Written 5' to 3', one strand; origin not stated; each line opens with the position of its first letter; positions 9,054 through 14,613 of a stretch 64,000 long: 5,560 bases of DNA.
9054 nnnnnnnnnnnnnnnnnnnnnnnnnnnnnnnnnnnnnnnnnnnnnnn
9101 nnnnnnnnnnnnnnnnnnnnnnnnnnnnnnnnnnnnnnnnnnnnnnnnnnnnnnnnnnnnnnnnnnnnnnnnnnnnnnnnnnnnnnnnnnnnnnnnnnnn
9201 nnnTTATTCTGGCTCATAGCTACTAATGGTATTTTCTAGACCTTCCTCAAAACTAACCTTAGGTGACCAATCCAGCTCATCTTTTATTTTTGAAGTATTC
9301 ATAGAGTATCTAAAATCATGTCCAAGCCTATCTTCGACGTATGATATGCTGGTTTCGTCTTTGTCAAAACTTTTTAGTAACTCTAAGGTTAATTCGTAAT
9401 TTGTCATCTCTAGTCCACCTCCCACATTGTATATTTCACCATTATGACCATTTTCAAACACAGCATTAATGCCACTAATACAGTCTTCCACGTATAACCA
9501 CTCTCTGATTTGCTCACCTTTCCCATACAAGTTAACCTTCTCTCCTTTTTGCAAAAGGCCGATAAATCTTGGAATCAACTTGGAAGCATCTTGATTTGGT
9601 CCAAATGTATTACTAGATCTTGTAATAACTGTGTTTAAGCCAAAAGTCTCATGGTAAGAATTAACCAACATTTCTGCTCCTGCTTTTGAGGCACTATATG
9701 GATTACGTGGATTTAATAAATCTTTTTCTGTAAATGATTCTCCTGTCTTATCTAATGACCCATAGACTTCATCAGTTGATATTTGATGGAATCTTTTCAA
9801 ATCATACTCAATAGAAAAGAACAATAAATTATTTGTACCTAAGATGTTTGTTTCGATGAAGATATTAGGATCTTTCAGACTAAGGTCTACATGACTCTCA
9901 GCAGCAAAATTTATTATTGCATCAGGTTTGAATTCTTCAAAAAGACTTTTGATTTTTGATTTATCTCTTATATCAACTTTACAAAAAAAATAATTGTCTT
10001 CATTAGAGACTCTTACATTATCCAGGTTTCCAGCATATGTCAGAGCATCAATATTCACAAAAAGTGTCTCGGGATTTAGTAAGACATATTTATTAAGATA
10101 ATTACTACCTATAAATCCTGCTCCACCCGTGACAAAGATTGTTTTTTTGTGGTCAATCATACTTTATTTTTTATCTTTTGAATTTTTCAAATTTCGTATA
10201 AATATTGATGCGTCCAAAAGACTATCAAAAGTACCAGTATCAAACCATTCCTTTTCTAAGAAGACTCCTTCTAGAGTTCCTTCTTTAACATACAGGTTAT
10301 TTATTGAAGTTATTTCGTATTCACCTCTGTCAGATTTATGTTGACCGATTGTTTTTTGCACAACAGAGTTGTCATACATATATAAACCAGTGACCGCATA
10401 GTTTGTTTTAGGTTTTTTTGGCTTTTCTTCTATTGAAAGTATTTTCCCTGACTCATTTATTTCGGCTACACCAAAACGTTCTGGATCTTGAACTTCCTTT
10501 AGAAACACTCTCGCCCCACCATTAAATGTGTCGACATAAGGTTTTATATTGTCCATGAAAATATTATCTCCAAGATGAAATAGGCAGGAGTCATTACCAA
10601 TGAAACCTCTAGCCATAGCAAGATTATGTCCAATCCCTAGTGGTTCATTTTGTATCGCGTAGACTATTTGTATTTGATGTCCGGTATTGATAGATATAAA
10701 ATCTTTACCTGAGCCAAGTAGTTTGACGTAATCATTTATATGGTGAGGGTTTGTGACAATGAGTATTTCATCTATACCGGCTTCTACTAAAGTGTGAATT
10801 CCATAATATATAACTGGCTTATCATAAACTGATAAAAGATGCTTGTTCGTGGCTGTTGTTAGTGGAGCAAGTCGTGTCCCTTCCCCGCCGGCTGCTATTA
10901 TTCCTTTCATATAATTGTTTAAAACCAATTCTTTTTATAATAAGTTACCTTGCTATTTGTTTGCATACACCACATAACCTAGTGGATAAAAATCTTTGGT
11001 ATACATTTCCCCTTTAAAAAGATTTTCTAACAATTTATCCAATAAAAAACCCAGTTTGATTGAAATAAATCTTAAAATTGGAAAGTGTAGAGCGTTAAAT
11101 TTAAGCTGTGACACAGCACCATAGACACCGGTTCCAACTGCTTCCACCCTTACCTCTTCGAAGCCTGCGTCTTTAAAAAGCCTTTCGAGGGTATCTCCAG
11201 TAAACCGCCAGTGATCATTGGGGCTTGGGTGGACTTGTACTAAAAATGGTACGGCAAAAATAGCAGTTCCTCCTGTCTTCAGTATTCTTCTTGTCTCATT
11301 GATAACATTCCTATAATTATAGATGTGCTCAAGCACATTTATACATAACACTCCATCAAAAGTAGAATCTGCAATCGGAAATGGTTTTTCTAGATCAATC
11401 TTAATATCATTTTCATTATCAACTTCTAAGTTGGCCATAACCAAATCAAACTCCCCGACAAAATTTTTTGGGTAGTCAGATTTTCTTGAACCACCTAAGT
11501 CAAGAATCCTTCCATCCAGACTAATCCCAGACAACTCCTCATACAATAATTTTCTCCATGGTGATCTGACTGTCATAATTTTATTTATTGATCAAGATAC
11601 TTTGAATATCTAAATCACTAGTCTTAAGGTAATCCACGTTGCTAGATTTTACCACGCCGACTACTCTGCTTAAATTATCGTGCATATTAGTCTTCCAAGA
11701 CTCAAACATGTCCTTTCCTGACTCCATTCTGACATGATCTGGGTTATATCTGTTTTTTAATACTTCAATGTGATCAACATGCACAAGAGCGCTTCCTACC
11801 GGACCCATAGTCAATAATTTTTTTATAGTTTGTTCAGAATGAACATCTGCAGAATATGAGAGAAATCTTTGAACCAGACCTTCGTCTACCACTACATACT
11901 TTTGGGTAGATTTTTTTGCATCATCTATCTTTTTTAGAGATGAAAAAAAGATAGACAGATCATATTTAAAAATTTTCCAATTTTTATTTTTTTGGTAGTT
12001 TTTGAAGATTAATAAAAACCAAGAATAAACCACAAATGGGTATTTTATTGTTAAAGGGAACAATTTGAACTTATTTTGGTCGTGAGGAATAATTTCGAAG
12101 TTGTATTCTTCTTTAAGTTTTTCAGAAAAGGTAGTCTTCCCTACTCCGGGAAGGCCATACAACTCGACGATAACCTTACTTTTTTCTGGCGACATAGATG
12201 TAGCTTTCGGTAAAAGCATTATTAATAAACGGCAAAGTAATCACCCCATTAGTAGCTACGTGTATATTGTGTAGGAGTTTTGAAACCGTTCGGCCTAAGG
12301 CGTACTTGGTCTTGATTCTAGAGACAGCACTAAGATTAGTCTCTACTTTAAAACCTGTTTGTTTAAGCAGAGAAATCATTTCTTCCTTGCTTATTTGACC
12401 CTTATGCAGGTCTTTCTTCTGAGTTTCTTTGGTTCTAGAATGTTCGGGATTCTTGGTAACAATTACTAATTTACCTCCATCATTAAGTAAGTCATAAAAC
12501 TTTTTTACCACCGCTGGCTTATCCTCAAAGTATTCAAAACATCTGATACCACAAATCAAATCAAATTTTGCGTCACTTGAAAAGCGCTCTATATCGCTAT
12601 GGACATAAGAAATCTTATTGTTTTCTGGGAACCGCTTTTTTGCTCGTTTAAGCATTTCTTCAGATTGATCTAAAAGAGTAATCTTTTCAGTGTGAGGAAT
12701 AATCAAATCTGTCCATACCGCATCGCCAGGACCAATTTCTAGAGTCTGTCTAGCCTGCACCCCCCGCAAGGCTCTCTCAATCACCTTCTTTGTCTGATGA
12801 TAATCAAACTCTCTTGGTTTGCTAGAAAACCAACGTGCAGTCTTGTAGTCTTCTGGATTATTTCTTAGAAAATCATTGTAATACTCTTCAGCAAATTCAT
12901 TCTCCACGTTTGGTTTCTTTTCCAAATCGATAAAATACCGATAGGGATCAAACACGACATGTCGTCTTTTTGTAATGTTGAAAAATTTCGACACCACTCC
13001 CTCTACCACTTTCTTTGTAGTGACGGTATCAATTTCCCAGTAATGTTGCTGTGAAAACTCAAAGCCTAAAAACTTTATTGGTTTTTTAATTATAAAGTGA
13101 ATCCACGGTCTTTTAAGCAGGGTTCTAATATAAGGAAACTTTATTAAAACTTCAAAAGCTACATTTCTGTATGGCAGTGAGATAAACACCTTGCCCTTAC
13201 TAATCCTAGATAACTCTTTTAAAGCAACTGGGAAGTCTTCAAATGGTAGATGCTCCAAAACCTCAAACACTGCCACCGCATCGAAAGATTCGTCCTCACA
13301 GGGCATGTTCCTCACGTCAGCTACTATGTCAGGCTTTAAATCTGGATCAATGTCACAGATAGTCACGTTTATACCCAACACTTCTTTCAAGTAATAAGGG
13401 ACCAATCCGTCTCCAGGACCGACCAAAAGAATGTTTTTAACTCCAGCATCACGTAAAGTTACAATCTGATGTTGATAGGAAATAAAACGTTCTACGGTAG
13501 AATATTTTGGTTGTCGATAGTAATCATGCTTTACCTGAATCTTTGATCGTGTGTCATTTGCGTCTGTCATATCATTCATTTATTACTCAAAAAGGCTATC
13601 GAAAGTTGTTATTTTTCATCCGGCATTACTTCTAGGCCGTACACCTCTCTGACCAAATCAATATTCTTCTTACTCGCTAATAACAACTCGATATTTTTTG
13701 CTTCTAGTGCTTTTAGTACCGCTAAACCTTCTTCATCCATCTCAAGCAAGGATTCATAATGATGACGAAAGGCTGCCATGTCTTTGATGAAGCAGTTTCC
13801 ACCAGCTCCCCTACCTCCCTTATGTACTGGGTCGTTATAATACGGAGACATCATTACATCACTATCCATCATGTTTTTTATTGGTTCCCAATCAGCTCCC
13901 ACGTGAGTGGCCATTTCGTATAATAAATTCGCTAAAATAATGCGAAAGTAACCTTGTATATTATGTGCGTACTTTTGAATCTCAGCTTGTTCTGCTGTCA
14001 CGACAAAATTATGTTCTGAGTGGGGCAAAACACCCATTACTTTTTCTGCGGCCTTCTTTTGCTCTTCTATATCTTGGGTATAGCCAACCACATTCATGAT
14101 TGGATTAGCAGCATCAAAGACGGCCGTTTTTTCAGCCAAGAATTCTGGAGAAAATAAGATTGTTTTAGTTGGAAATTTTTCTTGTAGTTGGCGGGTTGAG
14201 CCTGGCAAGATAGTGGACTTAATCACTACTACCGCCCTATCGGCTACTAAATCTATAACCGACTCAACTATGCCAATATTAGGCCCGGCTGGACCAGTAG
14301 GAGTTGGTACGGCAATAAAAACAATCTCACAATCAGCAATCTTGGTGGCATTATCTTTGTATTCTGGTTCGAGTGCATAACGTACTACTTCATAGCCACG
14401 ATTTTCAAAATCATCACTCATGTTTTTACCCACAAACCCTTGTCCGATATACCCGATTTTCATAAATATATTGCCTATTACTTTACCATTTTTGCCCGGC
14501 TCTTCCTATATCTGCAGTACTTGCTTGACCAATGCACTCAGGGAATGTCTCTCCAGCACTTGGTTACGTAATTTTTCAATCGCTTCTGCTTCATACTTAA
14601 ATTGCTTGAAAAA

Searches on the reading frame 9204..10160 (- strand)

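Call 3: search_protein_families(library=pfam, proteins=[window:9204-10160:-], max_evalue=0.01)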
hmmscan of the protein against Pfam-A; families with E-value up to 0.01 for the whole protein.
window:9204-10160:- (318 aa): 7 families
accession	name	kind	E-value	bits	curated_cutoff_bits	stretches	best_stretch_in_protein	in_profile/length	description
PF16363.11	GDP_Man_Dehyd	-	1.3e-75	255.4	27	1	9-310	1-331/332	GDP-mannose 4,6 dehydratase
PF01370.27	Epimerase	-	2.8e-61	207.4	20.9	1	8-247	1-240/240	NAD dependent epimerase/dehydratase family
PF02719.21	Polysacc_synt_2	-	5.2e-22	78.8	20.2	1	8-272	1-258/293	Polysaccharide biosynthesis protein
PF01073.25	3Beta_HSD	-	3.7e-18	66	22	1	10-226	2-220/280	3-beta hydroxysteroid dehydrogenase/isomerase family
PF04321.23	RmlD_sub_bind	-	1.3e-17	64.3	27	1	8-275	3-241/287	RmlD substrate binding domain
PF07993.18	NAD_binding_4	-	6.1e-13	49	20.1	1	80-187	90-209/258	Male sterility protein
PF00106.31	adh_short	-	2.3e-05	24.4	26.6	0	6-78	1-72/195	short chain dehydrogenase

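Call 4: search_protein_families(library=ncbifam, proteins=[window:9204-10160:-], max_evalue=0.01)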
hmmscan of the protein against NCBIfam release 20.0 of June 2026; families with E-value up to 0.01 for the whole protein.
window:9204-10160:- (318 aa): 30 families (the best 25 are shown)
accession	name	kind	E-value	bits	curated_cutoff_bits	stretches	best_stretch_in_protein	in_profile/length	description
TIGR01181.1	dTDP_gluc_dehyt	equivalog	1.3e-114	382.6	365.1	1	8-316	2-312/321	dTDP-glucose 4,6-dehydratase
NF007490.0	PRK10084.1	subfamily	1.1e-81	274.7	649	1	8-315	3-334/361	dTDP-glucose 4,6-dehydratase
NF007582.0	PRK10217.1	equivalog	7.3e-78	262.1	698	1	6-315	2-331/355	dTDP-glucose 4,6-dehydratase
TIGR04180.1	EDH_00030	hypoth_equivalog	5e-40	137.4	475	1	8-302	1-296/297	NAD-dependent 4,6-dehydratase LegB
TIGR01179.1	galE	equivalog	1.3e-32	113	262.3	1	8-303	2-312/332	UDP-glucose 4-epimerase GalE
TIGR02622.1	CDP_4_6_dhtase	equivalog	1.5e-31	109.8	278.45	1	5-316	4-331/352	CDP-glucose 4,6-dehydratase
NF011728.1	PRK15181.1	equivalog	9.7e-23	80.7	760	1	6-315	16-337/348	Vi polysaccharide biosynthesis UDP-N-acetylglucosaminuronic acid C-4 epimerase TviC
TIGR02197.1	heptose_epim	equivalog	1.8e-21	76.6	274.6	1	8-315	1-313/316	ADP-glyceromanno-heptose 6-epimerase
TIGR01472.1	gmd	equivalog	2.2e-19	69.9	415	1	53-237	52-241/342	GDP-mannose 4,6-dehydratase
TIGR01214.1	rmlD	equivalog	4.1e-19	68.8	224.05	1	7-271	1-232/285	dTDP-4-dehydrorhamnose reductase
NF047922.1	GDPFucSynFcl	equivalog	1e-16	61.3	500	1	61-315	36-301/308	GDP-L-fucose synthase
NF007956.0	PRK10675.1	subfamily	9.5e-14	51.3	394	1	8-167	3-161/338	UDP-glucose 4-epimerase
TIGR03589.1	PseB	equivalog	3.2e-13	49.3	407.75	1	4-244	3-224/324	UDP-N-acetylglucosamine 4,6-dehydratase (inverting)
NF008872.0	PRK11908.1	equivalog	7.2e-13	48.3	294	1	6-315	2-335/349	bifunctional UDP-4-keto-pentose/UDP-xylose synthase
NF042423.1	oxyalk_red_Shew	equivalog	7.6e-10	38.4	580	1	5-227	8-213/331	2-alkyl-3-oxoalkanoate reductase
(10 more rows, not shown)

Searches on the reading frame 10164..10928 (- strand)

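Call 38: search_protein_families(library=pfam, proteins=[window:10164-10928:-], max_evalue=0.001)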
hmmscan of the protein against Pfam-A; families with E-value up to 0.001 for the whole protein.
window:10164-10928:- (254 aa): 3 families
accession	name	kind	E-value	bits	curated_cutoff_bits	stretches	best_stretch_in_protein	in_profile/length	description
PF00483.29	NTP_transferase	-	3.5e-53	181.1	21.2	1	8-244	1-242/245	Nucleotidyl transferase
PF12804.13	NTP_transf_3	-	6.2e-08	33.4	27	1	9-125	1-99/160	MobA-like NTP transferase domain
PF01128.25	IspD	-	0.00028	21.2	27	1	10-75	4-66/221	2-C-methyl-D-erythritol 4-phosphate cytidylyltransferase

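Call 68: search_protein_families(library=ncbifam, proteins=[window:10164-10928:-], max_evalue=0.01)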
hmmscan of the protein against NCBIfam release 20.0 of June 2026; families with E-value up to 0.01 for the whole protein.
window:10164-10928:- (254 aa): 32 families (the best 25 are shown)
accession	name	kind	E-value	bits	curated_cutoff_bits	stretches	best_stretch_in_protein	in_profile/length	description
TIGR01207.1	rmlA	equivalog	1.6e-74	250.6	360.65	1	8-251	1-243/286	glucose-1-phosphate thymidylyltransferase RfbA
NF012024.0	PRK15480.1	equivalog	1.9e-64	217.6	588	1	7-249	4-245/292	glucose-1-phosphate thymidylyltransferase RfbA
TIGR01208.1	rmlA_long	equivalog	4.5e-59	200.1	320.25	1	8-244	1-234/353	glucose-1-phosphate thymidylyltransferase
TIGR03992.1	Arch_glmU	subfamily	4.8e-41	140.9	292.1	1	7-241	1-224/393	bifunctional sugar-1-phosphate nucleotidylyltransferase/acetyltransferase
NF041313.1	UDPGP_AglF_Halo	equivalog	4.6e-34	117.9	400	1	7-226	1-216/234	UTP--glucose-1-phosphate uridylyltransferase AglF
TIGR01099.1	galU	equivalog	1.5e-27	96.8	326.8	2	7-62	2-57/261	UTP--glucose-1-phosphate uridylyltransferase GalU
NF041173.1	Sug_nt_acttase_Thmprot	equivalog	1.3e-25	90.3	600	1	7-248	1-231/405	bifunctional sugar-1-phosphate nucleotidylyltransferase/acetyltransferase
NF052502.1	man1P_GTase_Rv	exception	5.9e-22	78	440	1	9-241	3-227/352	mannose-1-phosphate guanylyltransferase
NF045761.1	NAMPUrTaseMurU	equivalog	1.3e-17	64.5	250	1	7-238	1-221/226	N-acetylmuramate alpha-1-phosphate uridylyltransferase MurU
NF003670.0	PRK05293.1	equivalog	4.1e-17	62.2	470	1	7-243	5-257/382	glucose-1-phosphate adenylyltransferase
NF049965.1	GlMnHpPGnyltfHddC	equivalog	3.8e-15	56.1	300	1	7-215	1-197/221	D-glycero-D-manno-heptose 1-phosphate guanosyltransferase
TIGR02091.1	glgC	equivalog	9.8e-14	51.2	424.9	1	9-243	3-258/364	glucose-1-phosphate adenylyltransferase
NF007516.0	PRK10122.1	equivalog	7.5e-13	48.3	534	1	7-60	4-57/297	UTP--glucose-1-phosphate uridylyltransferase GalF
TIGR01105.1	galF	equivalog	2.9e-12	46.4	659.2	1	7-60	4-57/297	GalU regulator GalF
NF009928.0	PRK13389.1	equivalog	1.2e-11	44.4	548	1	7-60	9-62/302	UTP--glucose-1-phosphate uridylyltransferase GalU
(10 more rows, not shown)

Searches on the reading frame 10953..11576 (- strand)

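Call 38: search_protein_families(library=pfam, proteins=[window:10953-11576:-], max_evalue=0.001)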
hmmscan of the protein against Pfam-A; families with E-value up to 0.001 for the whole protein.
window:10953-11576:- (207 aa): 7 families
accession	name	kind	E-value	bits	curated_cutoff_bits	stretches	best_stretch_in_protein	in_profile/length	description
PF08241.18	Methyltransf_11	-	2.9e-09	37.9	21.2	1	58-107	47-95/95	Methyltransferase domain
PF13489.12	Methyltransf_23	-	4.5e-09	36.7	27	1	19-141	21-161/164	Methyltransferase domain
PF08242.18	Methyltransf_12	-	1.1e-05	26.5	30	1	55-104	51-97/98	Methyltransferase domain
PF13649.12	Methyltransf_25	-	9e-05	23.5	27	1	61-103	54-97/97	Methyltransferase domain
PF01209.24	Ubie_methyltran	-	0.00011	22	20.1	0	128-152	202-226/233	ubiE/COQ5 methyltransferase family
PF13847.12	Methyltransf_31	-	0.00036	20.7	27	1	58-109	59-111/145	Methyltransferase domain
PF05148.21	Methyltransf_8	-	0.00077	19.8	27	1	40-107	96-156/219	Hypothetical methyltransferase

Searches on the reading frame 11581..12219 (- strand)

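Call 38: search_protein_families(library=pfam, proteins=[window:11581-12219:-], max_evalue=0.001)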
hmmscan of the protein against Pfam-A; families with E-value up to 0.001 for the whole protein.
window:11581-12219:- (212 aa): 4 families
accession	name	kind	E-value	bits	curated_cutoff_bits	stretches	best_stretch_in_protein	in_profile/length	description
PF13207.12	AAA_17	-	2e-05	25.3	27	1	21-44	1-24/136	AAA domain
PF13238.12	AAA_18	-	0.00033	21.6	29.4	1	20-57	3-25/128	AAA domain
PF13671.12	AAA_33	-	0.00079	20.2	27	0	19-55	3-39/143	AAA domain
PF01712.25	dNK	-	0.00079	19.7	27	0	22-112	5-81/203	Deoxynucleoside kinase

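Call 68: search_protein_families(library=ncbifam, proteins=[window:11581-12219:-], max_evalue=0.01)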
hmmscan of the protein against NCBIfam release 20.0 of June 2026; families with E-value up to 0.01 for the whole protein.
window:11581-12219:- (212 aa): 5 families
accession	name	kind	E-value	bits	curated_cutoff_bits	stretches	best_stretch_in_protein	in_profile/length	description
NF003226.0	PRK04195.1-1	equivalog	0.00027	20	588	1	14-45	39-70/405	replication factor C large subunit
NF003230.0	PRK04195.1-6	equivalog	0.00079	18.2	441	1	12-44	37-68/494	replication factor C large subunit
NF003229.0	PRK04195.1-5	equivalog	0.0012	17.6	280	0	15-44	44-73/413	replication factor C large subunit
NF003227.0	PRK04195.1-2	equivalog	0.0075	15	502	0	12-46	41-74/487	replication factor C large subunit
NF003012.0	PRK03839.1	equivalog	0.0092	16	152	0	18-44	3-29/180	putative kinase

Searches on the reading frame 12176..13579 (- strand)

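Call 38: search_protein_families(library=pfam, proteins=[window:12176-13579:-], max_evalue=0.001)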
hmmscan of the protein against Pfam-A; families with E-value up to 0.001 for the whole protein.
window:12176-13579:- (467 aa): 10 families
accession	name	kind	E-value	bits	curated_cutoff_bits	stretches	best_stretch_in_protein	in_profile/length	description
PF08241.18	Methyltransf_11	-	1.9e-26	92.9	21.2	2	280-373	1-95/95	Methyltransferase domain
PF13649.12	Methyltransf_25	-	4.6e-23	82.2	27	2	280-369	2-97/97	Methyltransferase domain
PF13489.12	Methyltransf_23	-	5.4e-23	81.9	27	2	263-413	9-162/164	Methyltransferase domain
PF08242.18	Methyltransf_12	-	6.7e-19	68.9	30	1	280-371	1-98/98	Methyltransferase domain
PF13847.12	Methyltransf_31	-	2.2e-12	47.3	27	1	294-404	26-140/145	Methyltransferase domain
PF05401.17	NodS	-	1.6e-11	44.9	24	1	256-365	24-136/201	Nodulation protein S (NodS)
PF01209.24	Ubie_methyltran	-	3.6e-08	33.5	20.1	1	264-374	36-152/233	ubiE/COQ5 methyltransferase family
PF00398.26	RrnaAD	-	6.4e-06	25.9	24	1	260-337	12-92/263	Ribosomal RNA adenine dimethylase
PF01234.23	NNMT_PNMT_TEMT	-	0.0001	22.1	25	0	344-420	164-241/261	NNMT/PNMT/TEMT family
PF02353.26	CMAS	-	0.00057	19.7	27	0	244-427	30-223/273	Mycolic acid cyclopropane synthetase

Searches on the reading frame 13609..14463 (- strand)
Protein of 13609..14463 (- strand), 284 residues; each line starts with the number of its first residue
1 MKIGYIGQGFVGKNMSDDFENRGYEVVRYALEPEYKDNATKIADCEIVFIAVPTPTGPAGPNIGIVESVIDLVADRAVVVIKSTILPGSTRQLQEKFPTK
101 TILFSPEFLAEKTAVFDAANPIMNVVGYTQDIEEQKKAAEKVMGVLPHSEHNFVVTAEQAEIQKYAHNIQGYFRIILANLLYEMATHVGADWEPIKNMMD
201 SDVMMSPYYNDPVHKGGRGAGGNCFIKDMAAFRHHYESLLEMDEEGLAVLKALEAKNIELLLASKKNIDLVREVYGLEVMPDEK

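Call 38: search_protein_families(library=pfam, proteins=[window:13609-14463:-], max_evalue=0.001)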
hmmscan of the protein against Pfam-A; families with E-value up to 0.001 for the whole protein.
window:13609-14463:- (284 aa): 3 families
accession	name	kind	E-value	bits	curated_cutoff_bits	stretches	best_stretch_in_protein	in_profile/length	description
PF03721.20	UDPG_MGDP_dh_N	-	1.7e-16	60.8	27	1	37-134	69-181/187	UDP-glucose/GDP-mannose dehydrogenase family, NAD binding domain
PF00984.24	UDPG_MGDP_dh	-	8.9e-12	45.4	25.4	1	158-239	1-78/94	UDP-glucose/GDP-mannose dehydrogenase family, central domain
PF03446.21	NAD_binding_2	-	5.8e-05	23.6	21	0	2-96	1-106/161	NAD binding domain of 6-phosphogluconate dehydrogenase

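Call 68: search_protein_families(library=ncbifam, proteins=[window:13609-14463:-], max_evalue=0.01)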
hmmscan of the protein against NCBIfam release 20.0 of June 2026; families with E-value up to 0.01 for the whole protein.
window:13609-14463:- (284 aa): 8 families
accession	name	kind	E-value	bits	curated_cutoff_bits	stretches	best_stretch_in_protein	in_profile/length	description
TIGR03026.1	NDP-sugDHase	subfamily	3.5e-32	111.7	189.8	1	39-238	71-278/413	nucleotide sugar dehydrogenase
NF041297.1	UDPGDh_AglM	equivalog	4.8e-17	62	670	1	40-235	70-279/429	UDP-glucose 6-dehydrogenase AglM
NF011631.0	PRK15057.1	equivalog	7.7e-17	61.5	757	1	39-239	68-268/388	UDP-glucose 6-dehydrogenase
NF047673.2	TeichurnBiosyTuaD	equivalog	5e-14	52.3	700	1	37-236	70-273/439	UDP-glucose 6-dehydrogenase TuaD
NF040825.1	UDPMaNacDH_Arch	equivalog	2.6e-05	23.2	750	1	38-229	69-263/418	UDP-N-acetyl-D-mannosamine dehydrogenase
NF008592.0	PRK11559.1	equivalog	8.5e-05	22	397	1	1-103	3-116/296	2-hydroxy-3-oxopropionate reductase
TIGR01505.1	tartro_sem_red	equivalog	0.00095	18.5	340.75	1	2-100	1-110/291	2-hydroxy-3-oxopropionate reductase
TIGR00872.1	gnd_rel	equivalog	0.0033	16.7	297.2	1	1-41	1-41/299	phosphogluconate dehydrogenase (NAD(+)-dependent, decarboxylating)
